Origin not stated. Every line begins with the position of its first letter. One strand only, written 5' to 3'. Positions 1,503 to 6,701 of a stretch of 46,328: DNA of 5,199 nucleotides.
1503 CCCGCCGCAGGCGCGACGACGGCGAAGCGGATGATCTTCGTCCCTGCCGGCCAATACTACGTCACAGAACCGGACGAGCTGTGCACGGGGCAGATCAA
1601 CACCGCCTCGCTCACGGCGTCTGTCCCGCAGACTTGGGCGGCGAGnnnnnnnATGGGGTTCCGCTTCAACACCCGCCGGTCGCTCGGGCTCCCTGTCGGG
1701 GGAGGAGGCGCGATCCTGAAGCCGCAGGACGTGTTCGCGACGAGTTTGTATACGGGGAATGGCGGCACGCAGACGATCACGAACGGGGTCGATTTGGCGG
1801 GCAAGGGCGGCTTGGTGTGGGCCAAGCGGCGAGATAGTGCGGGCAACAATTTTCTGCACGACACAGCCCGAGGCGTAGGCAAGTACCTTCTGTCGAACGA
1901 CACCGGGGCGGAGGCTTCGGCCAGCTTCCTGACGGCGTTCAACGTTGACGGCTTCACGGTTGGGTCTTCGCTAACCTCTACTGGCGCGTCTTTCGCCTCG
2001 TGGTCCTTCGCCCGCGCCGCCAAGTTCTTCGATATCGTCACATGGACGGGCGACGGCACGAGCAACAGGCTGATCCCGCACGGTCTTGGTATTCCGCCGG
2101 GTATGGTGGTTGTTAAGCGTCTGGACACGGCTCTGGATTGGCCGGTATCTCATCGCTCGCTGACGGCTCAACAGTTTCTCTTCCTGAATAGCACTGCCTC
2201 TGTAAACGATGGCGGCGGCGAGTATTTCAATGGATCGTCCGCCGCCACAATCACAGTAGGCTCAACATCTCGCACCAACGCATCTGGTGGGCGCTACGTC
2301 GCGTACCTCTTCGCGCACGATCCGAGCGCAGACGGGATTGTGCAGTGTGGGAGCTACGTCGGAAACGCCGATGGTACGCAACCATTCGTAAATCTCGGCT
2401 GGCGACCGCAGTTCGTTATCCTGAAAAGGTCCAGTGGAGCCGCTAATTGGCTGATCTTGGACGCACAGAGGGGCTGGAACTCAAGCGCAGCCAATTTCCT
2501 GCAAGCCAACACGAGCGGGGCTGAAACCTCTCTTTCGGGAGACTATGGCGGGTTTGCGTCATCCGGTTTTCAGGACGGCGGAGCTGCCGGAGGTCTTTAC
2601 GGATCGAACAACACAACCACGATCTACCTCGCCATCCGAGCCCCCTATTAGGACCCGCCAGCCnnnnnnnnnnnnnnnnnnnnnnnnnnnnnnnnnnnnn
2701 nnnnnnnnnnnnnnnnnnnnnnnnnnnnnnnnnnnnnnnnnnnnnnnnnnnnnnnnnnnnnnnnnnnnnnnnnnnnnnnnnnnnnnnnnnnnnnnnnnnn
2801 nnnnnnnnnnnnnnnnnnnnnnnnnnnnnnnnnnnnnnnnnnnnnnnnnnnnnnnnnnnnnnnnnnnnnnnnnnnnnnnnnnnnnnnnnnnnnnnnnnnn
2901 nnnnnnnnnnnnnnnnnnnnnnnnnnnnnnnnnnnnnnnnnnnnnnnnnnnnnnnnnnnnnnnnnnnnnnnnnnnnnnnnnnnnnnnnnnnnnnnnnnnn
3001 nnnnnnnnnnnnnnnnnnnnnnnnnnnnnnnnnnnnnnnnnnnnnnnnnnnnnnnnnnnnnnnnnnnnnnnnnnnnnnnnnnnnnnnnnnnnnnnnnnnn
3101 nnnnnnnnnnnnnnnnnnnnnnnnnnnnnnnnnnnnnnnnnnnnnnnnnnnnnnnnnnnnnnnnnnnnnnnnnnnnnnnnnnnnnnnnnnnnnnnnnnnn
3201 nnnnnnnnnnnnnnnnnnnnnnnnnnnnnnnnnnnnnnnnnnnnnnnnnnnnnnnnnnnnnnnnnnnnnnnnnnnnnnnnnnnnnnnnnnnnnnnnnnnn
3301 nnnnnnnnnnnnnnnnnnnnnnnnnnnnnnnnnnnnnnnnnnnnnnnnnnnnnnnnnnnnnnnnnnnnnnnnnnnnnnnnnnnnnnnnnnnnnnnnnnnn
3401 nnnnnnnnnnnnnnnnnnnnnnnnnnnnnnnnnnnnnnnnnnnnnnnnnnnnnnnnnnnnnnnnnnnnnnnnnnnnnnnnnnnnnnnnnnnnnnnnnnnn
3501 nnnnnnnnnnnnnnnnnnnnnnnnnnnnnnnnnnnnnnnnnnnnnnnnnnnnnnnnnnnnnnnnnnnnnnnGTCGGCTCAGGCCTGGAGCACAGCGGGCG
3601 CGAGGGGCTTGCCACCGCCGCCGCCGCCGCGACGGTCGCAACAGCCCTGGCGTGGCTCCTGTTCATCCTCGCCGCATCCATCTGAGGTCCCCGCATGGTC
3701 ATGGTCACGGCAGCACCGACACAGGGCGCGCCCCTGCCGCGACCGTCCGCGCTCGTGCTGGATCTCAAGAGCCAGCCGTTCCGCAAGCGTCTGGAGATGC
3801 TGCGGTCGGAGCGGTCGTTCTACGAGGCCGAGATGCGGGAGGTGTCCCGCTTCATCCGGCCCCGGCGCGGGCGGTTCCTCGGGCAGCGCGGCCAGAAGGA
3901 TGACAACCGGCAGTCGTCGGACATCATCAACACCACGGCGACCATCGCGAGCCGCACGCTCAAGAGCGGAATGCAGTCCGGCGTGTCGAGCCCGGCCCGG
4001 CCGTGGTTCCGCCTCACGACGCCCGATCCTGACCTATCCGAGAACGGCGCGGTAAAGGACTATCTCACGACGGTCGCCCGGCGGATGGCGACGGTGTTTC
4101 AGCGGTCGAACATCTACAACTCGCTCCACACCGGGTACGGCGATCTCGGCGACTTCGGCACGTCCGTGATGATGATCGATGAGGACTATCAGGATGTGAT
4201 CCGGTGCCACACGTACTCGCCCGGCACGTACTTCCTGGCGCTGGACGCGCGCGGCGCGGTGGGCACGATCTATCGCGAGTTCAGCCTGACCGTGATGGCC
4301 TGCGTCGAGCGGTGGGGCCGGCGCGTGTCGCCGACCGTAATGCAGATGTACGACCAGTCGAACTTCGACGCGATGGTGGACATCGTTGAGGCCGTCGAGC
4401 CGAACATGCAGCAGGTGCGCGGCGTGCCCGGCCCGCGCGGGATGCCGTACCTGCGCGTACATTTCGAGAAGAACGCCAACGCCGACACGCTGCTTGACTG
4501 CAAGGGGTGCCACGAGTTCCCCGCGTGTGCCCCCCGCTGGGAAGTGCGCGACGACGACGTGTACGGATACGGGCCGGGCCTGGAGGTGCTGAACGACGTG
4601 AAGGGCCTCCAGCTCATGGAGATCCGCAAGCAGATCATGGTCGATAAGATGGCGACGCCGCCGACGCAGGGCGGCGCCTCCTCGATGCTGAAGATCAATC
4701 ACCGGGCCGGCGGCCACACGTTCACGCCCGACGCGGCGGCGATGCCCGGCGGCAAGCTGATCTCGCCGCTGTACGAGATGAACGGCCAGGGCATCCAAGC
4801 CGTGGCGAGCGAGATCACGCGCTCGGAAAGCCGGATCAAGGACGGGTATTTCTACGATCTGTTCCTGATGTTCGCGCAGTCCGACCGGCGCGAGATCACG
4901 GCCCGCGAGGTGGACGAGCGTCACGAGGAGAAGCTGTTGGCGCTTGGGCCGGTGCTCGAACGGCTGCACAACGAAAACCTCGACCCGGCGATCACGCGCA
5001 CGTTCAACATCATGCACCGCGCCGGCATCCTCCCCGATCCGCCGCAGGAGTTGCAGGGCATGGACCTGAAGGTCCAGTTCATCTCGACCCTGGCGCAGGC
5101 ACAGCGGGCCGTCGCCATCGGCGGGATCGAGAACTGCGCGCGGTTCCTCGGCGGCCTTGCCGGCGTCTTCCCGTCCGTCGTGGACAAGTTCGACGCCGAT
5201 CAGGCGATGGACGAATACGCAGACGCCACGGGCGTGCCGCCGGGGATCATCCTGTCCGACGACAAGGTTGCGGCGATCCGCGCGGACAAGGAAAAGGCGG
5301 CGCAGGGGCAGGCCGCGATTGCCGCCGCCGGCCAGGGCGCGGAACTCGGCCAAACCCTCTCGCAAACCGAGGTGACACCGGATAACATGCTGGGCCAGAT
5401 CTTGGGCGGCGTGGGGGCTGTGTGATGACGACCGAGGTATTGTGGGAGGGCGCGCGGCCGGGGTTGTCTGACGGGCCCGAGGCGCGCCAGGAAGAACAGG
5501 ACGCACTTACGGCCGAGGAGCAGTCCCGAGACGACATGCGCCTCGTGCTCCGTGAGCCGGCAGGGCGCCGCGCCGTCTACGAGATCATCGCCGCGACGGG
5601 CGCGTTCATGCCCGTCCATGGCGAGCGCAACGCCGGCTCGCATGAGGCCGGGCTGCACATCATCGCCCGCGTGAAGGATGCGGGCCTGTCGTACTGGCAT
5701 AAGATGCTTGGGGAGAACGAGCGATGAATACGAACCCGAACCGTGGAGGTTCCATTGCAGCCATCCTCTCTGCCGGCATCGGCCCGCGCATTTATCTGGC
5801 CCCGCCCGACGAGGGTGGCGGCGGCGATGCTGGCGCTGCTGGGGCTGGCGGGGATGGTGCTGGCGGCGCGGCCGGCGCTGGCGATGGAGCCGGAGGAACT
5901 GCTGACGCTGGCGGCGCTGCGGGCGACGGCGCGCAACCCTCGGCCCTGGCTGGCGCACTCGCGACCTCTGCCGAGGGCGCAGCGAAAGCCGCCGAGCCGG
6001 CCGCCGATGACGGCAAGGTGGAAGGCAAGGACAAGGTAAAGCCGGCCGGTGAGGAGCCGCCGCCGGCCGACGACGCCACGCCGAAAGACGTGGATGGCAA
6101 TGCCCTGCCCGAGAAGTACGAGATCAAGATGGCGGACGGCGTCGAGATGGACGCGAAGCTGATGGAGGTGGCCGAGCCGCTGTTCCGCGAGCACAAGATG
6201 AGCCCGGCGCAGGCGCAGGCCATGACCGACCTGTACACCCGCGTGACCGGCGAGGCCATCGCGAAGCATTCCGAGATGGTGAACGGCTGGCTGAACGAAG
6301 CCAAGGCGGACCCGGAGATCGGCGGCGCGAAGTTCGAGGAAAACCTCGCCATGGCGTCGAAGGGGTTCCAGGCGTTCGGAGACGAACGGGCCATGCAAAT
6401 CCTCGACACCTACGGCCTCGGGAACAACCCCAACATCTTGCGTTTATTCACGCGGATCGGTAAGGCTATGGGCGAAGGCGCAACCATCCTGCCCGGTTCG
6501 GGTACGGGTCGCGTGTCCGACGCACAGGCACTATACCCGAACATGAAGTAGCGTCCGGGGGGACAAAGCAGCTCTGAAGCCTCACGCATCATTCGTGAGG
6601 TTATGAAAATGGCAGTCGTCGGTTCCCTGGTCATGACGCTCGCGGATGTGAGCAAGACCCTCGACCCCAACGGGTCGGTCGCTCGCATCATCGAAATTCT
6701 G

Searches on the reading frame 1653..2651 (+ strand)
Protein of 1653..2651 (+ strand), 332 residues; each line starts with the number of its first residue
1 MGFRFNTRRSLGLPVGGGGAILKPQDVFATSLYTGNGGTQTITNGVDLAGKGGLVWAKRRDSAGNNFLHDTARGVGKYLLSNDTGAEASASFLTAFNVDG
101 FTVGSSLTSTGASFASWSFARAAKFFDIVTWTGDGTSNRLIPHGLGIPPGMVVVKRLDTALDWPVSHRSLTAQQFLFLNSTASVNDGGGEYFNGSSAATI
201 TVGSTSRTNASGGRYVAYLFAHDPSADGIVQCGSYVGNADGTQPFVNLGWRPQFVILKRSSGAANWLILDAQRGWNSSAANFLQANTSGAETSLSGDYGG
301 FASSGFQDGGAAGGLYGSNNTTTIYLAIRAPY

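Call 104: search_protein_families(library=phrogs, proteins=[window:1653-2651:+], max_evalue=0.00001)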
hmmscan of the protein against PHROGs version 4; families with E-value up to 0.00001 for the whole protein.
window:1653-2651:+ (332 aa): 2 families
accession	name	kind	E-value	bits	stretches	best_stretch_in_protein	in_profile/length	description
phrog_19943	-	head and packaging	1.8e-52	179.3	1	20-328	894-1216/1227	virion structural protein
phrog_24898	-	tail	6.7e-42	144.9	2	104-328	134-357/371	tail fiber protein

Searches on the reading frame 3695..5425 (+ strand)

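Call 9: search_protein_families(library=phrogs, proteins=[window:3695-5425:+], max_evalue=0.001)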
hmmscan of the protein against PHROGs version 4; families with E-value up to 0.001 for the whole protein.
window:3695-5425:+ (576 aa): 4 families
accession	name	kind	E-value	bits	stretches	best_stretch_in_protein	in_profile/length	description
phrog_332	-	connector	1.5e-141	473.5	1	30-567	15-555/560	head-tail adaptor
phrog_21643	-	unknown function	1.1e-51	176.5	1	367-571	62-266/268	-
phrog_21528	-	unknown function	1.1e-47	163.4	1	28-240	5-219/224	-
phrog_449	-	connector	9e-21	74.9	1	29-557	8-513/520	head-tail adaptor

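Call 10: search_protein_families(library=pfam, proteins=[window:3695-5425:+], max_evalue=0.01)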
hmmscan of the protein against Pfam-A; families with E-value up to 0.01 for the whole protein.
window:3695-5425:+ (576 aa): 1 family
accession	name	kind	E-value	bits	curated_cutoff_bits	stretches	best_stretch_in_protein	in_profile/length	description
PF12236.14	Head-tail_con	-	2.3e-145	485.2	27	1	30-519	5-489/489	Bacteriophage head to tail connecting protein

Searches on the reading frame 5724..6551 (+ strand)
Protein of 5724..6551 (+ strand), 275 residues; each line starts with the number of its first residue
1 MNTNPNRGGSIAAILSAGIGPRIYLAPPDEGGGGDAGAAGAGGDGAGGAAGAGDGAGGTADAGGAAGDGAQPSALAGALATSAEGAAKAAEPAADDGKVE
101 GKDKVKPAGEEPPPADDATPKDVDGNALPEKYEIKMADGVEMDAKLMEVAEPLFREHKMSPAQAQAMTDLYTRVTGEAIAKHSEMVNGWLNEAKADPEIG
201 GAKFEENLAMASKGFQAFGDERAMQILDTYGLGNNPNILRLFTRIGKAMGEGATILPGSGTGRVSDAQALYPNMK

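Call 9: search_protein_families(library=phrogs, proteins=[window:5724-6551:+], max_evalue=0.001)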
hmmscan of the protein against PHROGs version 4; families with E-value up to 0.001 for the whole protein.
window:5724-6551:+ (275 aa): 3 families
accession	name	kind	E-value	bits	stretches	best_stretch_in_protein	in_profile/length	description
phrog_458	-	other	3.1e-45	156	1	61-275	18-246/246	protease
phrog_30010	-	unknown function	1.1e-24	88.1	1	115-264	40-189/517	-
phrog_3742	-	unknown function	8.7e-13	49.8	1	76-264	48-244/287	-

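Call 10: search_protein_families(library=pfam, proteins=[window:5724-6551:+], max_evalue=0.01)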
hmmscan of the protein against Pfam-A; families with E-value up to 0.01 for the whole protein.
window:5724-6551:+ (275 aa): 0 families

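Call 69: search_solved_structures(query=window:5724-6551:+, max_evalue=1)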
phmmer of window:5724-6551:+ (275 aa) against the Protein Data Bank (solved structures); distinct sequences matched with E-value up to 1: 2.
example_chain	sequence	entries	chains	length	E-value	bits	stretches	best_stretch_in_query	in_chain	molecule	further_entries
8xr6_3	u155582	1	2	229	0.049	16.3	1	64-119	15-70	ACPII-3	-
8wb4_4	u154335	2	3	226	0.059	16.1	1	64-119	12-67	ACPII-4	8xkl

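Call 70: search_protein_families(library=ncbifam, proteins=[window:5724-6551:+], max_evalue=0.01)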
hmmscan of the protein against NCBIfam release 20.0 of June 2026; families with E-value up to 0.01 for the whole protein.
window:5724-6551:+ (275 aa): 0 families
